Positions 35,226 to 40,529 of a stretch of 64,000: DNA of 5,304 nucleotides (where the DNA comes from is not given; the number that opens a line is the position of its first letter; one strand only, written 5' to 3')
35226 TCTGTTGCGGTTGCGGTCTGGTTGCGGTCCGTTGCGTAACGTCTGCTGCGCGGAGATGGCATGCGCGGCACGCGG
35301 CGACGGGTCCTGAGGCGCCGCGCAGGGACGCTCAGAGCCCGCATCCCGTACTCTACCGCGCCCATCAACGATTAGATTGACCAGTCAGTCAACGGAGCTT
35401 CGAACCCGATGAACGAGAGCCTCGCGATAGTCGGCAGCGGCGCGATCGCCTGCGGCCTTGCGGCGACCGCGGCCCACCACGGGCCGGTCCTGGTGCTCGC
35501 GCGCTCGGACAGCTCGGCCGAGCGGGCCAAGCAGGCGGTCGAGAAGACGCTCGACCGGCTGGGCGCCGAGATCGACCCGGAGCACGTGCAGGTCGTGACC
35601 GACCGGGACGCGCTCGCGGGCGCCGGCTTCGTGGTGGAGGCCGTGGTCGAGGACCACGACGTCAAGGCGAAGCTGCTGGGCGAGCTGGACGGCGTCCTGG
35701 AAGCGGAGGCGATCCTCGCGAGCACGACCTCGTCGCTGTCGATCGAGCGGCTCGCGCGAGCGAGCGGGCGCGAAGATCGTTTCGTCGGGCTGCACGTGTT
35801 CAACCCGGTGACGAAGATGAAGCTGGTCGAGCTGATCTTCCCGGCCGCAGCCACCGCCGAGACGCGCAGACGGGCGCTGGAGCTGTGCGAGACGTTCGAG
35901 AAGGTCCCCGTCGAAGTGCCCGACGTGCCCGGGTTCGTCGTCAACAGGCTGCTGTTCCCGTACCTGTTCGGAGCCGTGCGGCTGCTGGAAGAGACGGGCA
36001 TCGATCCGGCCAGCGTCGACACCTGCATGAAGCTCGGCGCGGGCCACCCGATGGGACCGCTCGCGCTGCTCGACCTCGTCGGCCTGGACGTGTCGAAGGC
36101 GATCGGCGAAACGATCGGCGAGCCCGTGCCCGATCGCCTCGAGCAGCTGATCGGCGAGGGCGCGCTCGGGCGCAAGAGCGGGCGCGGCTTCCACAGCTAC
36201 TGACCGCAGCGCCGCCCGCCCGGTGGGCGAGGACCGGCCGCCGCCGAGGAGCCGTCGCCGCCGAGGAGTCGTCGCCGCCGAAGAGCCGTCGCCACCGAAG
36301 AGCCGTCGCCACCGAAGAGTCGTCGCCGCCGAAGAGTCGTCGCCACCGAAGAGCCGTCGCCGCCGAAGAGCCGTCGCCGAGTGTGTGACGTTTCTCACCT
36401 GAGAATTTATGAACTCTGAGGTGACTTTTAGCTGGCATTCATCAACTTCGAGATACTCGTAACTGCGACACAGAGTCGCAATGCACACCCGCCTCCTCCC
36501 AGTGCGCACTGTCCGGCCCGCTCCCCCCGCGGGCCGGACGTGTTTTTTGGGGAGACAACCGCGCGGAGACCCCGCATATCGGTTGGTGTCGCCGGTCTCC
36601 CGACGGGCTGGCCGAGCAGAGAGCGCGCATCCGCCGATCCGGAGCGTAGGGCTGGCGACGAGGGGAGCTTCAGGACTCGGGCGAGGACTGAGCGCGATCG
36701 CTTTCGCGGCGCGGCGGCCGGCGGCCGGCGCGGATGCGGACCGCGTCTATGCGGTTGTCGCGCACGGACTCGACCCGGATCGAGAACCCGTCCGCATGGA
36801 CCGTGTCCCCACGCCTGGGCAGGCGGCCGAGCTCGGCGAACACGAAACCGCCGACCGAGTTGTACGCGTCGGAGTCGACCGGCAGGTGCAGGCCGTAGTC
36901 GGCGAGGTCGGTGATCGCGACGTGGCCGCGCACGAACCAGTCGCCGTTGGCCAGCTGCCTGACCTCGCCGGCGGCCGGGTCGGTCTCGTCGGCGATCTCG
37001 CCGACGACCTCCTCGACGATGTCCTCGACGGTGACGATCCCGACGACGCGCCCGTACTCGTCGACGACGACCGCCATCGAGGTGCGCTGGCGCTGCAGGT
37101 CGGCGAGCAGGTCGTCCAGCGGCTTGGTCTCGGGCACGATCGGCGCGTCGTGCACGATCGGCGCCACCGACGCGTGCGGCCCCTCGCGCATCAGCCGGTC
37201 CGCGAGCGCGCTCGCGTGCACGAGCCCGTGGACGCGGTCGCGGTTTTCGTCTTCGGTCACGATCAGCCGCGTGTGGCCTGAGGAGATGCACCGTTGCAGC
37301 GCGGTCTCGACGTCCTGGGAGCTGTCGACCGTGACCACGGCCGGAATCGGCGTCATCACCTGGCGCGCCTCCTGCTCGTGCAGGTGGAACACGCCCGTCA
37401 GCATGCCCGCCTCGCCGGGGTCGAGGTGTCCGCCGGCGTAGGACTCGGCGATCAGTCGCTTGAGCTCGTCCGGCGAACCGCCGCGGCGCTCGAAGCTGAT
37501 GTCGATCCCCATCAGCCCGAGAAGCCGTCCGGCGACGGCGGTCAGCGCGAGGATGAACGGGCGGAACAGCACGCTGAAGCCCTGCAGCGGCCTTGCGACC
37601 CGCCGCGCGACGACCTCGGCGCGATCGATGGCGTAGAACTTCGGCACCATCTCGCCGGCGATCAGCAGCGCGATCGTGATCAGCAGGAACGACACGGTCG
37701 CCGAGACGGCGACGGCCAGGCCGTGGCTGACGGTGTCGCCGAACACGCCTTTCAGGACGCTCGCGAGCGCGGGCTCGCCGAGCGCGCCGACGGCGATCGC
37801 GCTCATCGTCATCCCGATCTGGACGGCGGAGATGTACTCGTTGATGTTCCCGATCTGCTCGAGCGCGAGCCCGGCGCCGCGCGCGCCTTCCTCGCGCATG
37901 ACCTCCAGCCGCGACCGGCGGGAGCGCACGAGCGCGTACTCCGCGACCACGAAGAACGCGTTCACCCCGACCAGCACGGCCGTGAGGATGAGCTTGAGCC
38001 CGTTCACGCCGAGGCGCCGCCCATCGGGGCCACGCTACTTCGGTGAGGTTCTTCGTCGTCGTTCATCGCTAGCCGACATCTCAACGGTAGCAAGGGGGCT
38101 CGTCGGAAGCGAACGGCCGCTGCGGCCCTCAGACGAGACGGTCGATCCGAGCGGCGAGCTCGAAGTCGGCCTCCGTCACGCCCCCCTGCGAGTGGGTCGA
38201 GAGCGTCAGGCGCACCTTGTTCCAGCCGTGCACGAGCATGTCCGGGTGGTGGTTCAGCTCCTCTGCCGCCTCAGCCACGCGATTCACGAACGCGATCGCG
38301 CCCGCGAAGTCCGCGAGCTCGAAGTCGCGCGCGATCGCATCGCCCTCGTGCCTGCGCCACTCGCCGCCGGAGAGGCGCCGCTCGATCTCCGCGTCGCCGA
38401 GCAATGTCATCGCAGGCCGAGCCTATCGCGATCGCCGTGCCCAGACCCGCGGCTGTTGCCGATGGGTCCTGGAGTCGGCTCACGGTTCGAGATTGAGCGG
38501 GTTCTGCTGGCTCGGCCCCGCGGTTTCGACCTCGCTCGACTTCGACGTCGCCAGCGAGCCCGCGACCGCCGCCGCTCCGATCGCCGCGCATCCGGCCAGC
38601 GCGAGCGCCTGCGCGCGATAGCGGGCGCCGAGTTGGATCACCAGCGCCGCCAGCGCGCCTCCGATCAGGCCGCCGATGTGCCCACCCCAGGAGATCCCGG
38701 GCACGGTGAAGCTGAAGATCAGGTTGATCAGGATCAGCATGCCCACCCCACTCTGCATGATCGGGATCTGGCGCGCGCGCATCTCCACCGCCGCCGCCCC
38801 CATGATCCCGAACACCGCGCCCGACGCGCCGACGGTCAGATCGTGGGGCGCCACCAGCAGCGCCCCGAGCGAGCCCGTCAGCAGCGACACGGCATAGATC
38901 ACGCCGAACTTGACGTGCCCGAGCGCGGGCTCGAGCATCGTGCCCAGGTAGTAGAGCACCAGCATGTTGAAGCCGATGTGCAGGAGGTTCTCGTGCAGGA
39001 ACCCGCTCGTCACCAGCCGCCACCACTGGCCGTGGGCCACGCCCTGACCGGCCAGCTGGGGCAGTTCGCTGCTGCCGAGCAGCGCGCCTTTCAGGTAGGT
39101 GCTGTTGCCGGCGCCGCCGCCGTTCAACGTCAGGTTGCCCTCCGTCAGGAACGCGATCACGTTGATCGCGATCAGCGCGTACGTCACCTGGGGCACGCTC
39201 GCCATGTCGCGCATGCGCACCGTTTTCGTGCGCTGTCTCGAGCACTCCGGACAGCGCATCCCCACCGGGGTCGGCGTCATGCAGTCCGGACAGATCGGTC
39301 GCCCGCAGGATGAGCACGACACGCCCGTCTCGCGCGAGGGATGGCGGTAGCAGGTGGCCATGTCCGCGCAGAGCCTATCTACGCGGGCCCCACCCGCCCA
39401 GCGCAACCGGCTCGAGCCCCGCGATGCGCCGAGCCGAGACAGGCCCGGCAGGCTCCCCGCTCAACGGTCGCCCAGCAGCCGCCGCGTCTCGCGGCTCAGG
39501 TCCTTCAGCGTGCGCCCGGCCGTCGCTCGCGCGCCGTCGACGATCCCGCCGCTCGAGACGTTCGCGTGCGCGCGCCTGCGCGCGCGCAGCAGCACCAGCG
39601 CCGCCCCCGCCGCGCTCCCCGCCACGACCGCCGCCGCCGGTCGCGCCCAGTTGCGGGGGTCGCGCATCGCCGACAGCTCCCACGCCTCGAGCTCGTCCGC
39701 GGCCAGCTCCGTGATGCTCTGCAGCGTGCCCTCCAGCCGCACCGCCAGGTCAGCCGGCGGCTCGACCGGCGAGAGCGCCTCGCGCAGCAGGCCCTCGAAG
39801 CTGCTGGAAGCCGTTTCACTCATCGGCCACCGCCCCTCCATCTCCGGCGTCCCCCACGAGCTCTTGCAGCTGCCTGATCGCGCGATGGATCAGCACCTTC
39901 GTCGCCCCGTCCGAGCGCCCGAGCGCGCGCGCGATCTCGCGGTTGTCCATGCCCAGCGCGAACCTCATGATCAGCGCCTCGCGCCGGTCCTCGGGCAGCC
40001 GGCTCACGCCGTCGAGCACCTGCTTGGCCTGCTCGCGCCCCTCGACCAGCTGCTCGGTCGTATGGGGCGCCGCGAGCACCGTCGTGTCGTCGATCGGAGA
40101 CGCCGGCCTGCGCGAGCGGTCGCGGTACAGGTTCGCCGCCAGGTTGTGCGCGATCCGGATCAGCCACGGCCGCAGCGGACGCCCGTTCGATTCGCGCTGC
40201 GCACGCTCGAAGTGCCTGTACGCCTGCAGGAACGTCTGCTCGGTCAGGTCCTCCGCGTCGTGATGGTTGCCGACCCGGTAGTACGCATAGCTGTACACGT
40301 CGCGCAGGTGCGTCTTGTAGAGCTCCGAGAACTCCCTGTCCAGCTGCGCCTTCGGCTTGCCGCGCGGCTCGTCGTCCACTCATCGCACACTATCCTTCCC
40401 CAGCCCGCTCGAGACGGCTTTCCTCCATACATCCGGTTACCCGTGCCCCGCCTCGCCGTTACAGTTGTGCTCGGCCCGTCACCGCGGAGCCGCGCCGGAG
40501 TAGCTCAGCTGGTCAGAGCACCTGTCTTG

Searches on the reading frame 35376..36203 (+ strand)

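Call 20: search_protein_families(library=pfam, proteins=[window:35376-36203:+], max_evalue=0.00001)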
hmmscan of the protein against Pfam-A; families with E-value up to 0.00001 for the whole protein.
window:35376-36203:+ (275 aa): 2 families
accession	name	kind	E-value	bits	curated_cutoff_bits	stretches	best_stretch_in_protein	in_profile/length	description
PF02737.24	3HCDH_N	-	2.8e-38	132.1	22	1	16-183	2-179/180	3-hydroxyacyl-CoA dehydrogenase, NAD binding domain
PF00725.27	3HCDH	-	6.1e-24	84.8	22.1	1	186-275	1-97/97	3-hydroxyacyl-CoA dehydrogenase, C-terminal domain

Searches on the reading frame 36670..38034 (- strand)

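Call 20: search_protein_families(library=pfam, proteins=[window:36670-38034:-], max_evalue=0.00001)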
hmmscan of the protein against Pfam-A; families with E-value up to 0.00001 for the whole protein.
window:36670-38034:- (454 aa): 3 families
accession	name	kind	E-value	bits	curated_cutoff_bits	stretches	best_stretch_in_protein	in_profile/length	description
PF01595.25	CNNM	-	1e-40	139.7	28.4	1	16-207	1-180/181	Cyclin M transmembrane N-terminal domain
PF03471.22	CorC_HlyC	-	1.5e-17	63.8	27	1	360-435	2-78/81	Transporter associated domain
PF00571.33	CBS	-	4.6e-16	59.3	24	1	295-344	7-56/57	CBS domain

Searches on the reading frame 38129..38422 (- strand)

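Call 20: search_protein_families(library=pfam, proteins=[window:38129-38422:-], max_evalue=0.00001)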
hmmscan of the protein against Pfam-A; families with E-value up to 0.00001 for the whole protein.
window:38129-38422:- (97 aa): 1 family
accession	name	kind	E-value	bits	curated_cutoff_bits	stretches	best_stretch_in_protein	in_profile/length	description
PF01329.24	Pterin_4a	-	1.5e-29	102.4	26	1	8-96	3-91/91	Pterin 4 alpha carbinolamine dehydratase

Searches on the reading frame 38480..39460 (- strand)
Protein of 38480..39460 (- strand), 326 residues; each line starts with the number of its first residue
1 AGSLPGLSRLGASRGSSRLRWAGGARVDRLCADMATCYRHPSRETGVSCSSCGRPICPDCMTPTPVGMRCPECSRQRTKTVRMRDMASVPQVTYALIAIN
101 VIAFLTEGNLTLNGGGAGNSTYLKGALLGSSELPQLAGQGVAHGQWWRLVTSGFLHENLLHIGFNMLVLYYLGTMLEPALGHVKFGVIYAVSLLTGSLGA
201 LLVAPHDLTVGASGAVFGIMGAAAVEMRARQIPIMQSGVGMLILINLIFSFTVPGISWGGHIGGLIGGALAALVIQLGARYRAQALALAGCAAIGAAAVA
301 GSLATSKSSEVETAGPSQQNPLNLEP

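Call 20: search_protein_families(library=pfam, proteins=[window:38480-39460:-], max_evalue=0.00001)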
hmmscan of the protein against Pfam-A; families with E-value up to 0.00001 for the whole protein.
window:38480-39460:- (326 aa): 1 family
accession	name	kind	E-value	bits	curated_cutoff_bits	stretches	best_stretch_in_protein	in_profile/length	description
PF01694.28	Rhomboid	-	4.2e-34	118.2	22.6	1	144-275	2-140/143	Rhomboid domain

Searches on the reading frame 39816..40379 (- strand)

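Call 24: search_protein_families(library=pfam, proteins=[window:39816-40379:-], max_evalue=0.00001)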
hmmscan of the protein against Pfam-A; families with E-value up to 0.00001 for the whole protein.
window:39816-40379:- (187 aa): 3 families
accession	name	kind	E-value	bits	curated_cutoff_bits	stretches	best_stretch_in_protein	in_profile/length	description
PF04542.20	Sigma70_r2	-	6.5e-17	61.5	24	1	20-91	1-71/71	Sigma-70 region 2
PF08281.18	Sigma70_r4_2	-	9.4e-14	51.2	25.7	1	121-171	4-54/54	Sigma-70, region 4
PF04545.22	Sigma70_r4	-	9.1e-07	28.7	24.1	1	126-173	3-50/50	Sigma-70, region 4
